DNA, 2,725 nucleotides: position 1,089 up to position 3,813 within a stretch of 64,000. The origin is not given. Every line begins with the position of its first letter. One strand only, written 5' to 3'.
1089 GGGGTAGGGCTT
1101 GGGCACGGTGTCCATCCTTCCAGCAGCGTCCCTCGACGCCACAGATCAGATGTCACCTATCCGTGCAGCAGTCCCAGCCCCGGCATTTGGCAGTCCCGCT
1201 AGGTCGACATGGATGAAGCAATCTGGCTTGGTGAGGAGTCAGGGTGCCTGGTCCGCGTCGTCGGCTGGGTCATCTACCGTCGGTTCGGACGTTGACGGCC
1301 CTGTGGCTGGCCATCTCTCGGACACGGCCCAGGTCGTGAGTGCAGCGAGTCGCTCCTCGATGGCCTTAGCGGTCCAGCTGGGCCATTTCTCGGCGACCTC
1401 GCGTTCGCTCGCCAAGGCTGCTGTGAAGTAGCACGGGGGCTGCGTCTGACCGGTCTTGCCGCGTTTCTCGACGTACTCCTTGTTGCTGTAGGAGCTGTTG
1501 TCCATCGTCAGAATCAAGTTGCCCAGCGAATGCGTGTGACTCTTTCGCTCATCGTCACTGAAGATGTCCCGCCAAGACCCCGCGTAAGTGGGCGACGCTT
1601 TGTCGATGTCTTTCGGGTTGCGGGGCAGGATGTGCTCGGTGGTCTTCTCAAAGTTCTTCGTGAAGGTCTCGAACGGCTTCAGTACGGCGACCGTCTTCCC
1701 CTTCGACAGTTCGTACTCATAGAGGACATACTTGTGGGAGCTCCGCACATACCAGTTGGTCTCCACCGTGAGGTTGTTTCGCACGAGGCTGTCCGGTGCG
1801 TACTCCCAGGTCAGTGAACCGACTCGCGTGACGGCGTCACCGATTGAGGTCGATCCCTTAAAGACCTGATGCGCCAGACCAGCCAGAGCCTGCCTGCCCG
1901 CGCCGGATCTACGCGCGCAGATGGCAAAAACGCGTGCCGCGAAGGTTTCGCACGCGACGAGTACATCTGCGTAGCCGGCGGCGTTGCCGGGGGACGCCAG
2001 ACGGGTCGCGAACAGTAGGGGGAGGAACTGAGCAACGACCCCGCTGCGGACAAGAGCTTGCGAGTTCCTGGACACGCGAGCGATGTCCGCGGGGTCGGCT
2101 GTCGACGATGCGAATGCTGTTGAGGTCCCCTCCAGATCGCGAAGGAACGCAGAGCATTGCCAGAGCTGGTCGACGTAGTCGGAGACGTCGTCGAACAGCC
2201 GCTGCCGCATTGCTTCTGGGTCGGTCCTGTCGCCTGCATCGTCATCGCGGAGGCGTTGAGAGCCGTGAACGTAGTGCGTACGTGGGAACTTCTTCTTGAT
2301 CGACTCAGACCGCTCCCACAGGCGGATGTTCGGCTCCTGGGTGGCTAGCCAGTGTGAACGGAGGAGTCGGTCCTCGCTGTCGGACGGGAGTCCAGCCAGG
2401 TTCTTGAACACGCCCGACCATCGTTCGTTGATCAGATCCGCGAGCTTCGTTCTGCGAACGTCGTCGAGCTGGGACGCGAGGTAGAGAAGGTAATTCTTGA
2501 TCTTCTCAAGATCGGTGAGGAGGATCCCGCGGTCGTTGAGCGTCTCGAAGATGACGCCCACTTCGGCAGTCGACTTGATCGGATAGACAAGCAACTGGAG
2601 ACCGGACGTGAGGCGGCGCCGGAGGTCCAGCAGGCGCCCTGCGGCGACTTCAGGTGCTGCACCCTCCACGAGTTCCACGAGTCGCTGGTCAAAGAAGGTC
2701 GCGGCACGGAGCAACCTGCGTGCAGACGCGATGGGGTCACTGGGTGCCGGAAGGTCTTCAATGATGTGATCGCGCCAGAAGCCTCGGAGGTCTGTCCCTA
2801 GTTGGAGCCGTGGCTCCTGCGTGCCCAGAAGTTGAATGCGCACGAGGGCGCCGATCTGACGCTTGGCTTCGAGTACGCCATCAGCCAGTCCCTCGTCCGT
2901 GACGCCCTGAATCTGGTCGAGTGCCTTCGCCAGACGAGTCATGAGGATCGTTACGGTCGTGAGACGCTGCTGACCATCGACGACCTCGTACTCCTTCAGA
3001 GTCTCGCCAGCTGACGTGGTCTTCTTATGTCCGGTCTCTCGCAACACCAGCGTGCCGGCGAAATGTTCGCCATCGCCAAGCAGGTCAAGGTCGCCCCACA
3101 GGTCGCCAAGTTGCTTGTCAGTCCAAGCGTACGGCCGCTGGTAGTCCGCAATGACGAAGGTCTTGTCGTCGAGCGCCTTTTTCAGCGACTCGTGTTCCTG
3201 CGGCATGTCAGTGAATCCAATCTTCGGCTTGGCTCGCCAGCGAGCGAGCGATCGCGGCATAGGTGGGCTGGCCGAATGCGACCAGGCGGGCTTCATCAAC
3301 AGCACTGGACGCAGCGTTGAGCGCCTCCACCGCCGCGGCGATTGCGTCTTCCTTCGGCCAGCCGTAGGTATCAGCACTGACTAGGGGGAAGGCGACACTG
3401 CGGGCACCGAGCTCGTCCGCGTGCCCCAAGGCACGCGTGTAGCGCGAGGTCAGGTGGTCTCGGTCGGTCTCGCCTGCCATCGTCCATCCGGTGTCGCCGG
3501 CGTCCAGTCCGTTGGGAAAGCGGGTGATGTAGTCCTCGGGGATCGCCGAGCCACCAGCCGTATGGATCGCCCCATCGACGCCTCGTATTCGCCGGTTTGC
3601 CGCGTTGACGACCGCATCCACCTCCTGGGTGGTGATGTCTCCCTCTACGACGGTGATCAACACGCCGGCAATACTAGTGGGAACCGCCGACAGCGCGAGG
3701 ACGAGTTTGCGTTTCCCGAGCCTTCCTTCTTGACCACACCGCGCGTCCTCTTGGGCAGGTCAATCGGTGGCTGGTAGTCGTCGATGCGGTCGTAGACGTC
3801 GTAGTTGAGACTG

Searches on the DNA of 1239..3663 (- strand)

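Call 56: search_dna_similar(query=window:1239-3663:-, collection=plasmids, mode=distant, max_rows=10)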
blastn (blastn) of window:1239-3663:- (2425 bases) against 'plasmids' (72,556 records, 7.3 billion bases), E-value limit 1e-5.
No match.
